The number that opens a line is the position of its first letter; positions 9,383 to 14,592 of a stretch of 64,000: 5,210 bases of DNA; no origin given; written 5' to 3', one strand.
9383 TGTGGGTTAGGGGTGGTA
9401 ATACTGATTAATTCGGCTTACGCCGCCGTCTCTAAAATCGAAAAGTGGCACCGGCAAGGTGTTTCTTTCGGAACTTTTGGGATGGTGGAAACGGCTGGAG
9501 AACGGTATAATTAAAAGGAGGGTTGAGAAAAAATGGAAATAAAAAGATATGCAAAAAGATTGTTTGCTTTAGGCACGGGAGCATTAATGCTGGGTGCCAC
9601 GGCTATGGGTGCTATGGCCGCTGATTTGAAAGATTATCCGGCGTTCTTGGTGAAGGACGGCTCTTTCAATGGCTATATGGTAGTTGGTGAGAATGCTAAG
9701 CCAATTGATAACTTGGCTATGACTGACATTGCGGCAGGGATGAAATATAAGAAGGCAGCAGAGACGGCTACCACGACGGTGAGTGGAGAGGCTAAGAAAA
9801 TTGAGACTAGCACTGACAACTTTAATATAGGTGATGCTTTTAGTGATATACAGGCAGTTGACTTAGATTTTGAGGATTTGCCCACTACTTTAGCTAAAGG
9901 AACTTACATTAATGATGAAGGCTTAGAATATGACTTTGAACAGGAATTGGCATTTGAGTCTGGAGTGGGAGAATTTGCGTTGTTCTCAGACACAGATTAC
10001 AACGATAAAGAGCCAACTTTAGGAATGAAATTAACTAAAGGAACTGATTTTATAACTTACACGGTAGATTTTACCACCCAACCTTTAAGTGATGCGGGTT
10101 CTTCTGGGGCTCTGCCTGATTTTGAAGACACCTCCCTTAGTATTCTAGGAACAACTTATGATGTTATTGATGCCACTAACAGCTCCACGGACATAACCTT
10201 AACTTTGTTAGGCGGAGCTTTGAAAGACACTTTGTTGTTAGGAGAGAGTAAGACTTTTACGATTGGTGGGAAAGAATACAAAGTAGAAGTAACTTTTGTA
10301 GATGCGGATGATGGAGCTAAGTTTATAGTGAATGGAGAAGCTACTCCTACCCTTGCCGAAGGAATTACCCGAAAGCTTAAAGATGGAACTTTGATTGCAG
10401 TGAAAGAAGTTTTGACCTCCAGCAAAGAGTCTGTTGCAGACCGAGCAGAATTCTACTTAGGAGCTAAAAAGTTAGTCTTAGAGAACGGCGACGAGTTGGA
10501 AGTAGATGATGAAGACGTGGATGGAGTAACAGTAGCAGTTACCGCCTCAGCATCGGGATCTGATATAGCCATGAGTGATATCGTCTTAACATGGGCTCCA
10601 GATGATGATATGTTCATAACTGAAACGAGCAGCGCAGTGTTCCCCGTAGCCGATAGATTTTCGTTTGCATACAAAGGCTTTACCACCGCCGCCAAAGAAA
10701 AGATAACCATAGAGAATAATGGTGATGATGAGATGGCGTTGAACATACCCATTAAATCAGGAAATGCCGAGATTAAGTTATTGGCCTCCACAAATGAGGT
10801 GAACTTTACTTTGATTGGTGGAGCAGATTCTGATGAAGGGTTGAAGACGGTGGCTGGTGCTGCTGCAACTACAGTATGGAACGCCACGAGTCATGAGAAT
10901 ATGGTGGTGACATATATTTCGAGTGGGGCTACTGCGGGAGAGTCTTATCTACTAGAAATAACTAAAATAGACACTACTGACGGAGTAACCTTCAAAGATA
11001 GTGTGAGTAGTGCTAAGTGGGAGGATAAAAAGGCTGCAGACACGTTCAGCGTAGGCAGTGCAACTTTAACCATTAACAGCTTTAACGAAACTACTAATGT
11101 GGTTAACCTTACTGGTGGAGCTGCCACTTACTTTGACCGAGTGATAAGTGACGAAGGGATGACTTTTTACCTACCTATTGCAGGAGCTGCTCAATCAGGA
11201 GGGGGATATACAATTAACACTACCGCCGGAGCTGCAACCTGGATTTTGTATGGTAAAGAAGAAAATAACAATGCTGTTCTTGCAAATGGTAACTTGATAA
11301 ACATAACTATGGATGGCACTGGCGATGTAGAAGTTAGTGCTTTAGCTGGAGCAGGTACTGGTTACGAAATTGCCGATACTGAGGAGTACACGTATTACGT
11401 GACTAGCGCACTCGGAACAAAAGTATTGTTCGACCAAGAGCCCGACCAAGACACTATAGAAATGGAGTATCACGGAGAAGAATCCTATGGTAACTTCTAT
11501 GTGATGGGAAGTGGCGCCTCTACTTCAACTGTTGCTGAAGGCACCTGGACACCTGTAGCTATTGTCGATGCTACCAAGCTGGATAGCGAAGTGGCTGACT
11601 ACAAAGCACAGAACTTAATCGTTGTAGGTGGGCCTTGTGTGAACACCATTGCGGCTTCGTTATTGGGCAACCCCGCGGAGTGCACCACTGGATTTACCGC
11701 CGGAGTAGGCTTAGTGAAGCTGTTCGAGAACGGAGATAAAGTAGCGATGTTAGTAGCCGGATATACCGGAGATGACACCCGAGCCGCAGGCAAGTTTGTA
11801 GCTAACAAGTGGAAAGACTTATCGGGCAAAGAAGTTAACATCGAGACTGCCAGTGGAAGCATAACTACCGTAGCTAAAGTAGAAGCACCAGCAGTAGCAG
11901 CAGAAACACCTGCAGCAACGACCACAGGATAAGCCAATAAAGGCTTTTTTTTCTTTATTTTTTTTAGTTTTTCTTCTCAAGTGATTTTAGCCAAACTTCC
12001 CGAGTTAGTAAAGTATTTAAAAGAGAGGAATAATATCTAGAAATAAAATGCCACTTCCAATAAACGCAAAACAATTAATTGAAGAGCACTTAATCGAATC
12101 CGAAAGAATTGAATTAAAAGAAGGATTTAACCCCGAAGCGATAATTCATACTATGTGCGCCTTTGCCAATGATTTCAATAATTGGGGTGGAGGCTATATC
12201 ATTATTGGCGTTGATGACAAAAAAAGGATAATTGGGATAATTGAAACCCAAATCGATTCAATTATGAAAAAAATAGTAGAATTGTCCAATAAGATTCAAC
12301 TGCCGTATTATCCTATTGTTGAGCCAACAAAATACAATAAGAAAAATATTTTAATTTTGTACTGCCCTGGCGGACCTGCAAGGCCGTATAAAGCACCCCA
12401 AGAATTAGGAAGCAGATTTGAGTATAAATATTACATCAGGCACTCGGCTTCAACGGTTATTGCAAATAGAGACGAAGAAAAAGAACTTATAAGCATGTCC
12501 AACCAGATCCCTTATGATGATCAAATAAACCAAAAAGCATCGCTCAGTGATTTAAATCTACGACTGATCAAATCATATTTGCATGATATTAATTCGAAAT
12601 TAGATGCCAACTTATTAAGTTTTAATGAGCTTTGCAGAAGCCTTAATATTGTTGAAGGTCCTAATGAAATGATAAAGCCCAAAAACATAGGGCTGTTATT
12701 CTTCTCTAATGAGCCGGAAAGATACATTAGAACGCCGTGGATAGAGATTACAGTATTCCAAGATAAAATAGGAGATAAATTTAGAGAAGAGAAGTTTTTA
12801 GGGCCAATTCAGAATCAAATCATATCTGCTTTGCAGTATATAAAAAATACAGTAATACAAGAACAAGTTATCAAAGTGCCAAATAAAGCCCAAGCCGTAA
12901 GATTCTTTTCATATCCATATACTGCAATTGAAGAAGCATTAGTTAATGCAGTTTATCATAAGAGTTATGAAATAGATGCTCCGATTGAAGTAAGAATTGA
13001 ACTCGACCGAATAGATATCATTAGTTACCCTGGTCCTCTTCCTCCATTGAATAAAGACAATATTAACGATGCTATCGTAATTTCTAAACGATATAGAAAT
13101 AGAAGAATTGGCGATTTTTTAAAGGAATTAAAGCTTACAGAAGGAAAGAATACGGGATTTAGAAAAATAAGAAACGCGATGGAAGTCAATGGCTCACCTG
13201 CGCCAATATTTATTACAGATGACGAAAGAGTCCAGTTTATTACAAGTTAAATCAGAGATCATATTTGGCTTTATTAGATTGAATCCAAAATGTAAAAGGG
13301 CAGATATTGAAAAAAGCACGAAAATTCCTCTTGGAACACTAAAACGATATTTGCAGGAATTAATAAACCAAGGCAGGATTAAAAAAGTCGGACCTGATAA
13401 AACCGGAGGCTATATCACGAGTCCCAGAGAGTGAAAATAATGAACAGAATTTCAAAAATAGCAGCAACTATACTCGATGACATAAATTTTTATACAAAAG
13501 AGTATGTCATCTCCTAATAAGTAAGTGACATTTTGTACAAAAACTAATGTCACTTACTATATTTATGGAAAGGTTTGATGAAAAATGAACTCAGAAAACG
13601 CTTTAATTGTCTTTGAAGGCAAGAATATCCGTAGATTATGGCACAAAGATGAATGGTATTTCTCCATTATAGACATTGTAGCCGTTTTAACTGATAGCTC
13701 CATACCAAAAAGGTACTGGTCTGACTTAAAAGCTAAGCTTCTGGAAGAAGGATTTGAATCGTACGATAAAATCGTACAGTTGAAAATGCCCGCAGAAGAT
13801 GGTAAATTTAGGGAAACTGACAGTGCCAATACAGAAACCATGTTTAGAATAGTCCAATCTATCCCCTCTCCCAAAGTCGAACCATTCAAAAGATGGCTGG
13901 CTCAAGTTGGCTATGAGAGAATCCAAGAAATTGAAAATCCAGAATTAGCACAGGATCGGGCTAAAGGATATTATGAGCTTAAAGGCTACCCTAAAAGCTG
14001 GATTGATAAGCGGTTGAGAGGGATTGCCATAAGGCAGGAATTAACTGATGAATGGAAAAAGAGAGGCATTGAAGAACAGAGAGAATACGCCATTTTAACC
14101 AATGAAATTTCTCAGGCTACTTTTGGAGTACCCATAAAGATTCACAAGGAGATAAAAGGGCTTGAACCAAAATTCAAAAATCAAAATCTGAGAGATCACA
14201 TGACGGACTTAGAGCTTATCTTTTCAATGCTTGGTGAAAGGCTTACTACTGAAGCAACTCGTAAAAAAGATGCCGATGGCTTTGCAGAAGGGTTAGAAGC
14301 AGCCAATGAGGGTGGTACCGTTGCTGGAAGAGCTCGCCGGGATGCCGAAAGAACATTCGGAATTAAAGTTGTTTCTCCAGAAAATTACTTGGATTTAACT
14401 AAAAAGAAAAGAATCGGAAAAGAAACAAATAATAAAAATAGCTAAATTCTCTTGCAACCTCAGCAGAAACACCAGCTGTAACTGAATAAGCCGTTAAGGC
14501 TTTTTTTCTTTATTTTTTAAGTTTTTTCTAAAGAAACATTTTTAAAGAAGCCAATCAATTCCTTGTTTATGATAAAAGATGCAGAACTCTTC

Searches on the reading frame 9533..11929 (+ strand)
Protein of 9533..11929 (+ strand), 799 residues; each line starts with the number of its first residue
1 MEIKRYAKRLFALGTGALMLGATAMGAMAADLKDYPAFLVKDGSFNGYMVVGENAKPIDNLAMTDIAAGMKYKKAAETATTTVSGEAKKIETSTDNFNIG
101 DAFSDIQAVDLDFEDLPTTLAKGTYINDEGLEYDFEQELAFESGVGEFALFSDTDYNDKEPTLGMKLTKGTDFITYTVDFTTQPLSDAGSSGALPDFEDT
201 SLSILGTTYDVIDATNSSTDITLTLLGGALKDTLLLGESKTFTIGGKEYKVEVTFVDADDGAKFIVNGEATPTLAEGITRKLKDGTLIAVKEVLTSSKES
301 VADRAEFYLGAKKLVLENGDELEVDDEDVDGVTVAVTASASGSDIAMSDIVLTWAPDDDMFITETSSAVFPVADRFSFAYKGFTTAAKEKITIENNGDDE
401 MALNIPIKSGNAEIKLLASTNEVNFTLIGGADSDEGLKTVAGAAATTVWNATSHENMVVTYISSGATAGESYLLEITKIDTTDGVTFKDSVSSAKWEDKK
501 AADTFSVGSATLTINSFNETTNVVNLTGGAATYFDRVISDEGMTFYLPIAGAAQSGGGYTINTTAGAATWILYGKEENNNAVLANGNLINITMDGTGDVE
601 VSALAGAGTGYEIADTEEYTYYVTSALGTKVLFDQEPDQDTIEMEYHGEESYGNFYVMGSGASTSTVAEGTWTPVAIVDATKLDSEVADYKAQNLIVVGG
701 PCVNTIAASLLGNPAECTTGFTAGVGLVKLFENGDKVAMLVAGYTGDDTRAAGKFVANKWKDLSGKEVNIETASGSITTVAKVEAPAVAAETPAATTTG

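Call 8: search_protein_families(library=pfam, proteins=[window:9533-11929:+], max_evalue=0.001)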
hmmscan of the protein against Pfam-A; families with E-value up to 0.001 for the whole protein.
window:9533-11929:+ (799 aa): 1 family
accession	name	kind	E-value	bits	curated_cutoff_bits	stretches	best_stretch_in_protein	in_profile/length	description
PF05124.17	S_layer_C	-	5.2e-16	59.2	23.9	1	32-754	2-171/177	S-layer like family, outer domain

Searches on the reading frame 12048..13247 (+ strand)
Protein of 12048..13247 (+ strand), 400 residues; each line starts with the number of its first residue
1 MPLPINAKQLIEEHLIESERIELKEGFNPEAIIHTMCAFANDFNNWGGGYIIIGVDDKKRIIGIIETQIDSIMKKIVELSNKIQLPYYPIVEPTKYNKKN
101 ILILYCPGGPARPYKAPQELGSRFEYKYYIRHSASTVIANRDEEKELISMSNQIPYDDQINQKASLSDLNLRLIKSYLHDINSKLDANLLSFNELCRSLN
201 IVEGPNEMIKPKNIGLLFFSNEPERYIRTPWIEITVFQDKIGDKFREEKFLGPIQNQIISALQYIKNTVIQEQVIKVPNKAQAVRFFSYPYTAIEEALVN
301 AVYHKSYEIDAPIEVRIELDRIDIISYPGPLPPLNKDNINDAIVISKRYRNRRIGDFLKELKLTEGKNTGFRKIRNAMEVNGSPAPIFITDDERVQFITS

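Call 8: search_protein_families(library=pfam, proteins=[window:12048-13247:+], max_evalue=0.001)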
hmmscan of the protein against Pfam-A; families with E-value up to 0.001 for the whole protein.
window:12048-13247:+ (400 aa): 2 families
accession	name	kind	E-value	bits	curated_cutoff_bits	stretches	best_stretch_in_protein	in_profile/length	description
PF04326.19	SLFN_AlbA_2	-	1.3e-18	68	25.3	1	17-138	1-116/118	Schlafen, AlbA_2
PF13749.12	HATPase_c_4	-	3.6e-12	46.6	26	1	311-396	2-86/89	Putative ATP-dependent DNA helicase recG C-terminal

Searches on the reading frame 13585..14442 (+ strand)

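Call 8: search_protein_families(library=pfam, proteins=[window:13585-14442:+], max_evalue=0.001)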
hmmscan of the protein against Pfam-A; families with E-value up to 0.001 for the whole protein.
window:13585-14442:+ (286 aa): 1 family
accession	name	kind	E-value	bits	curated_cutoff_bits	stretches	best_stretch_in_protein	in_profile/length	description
PF02498.22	Bro-N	-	2.7e-09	38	25.6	1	14-107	1-92/96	BRO family, N-terminal domain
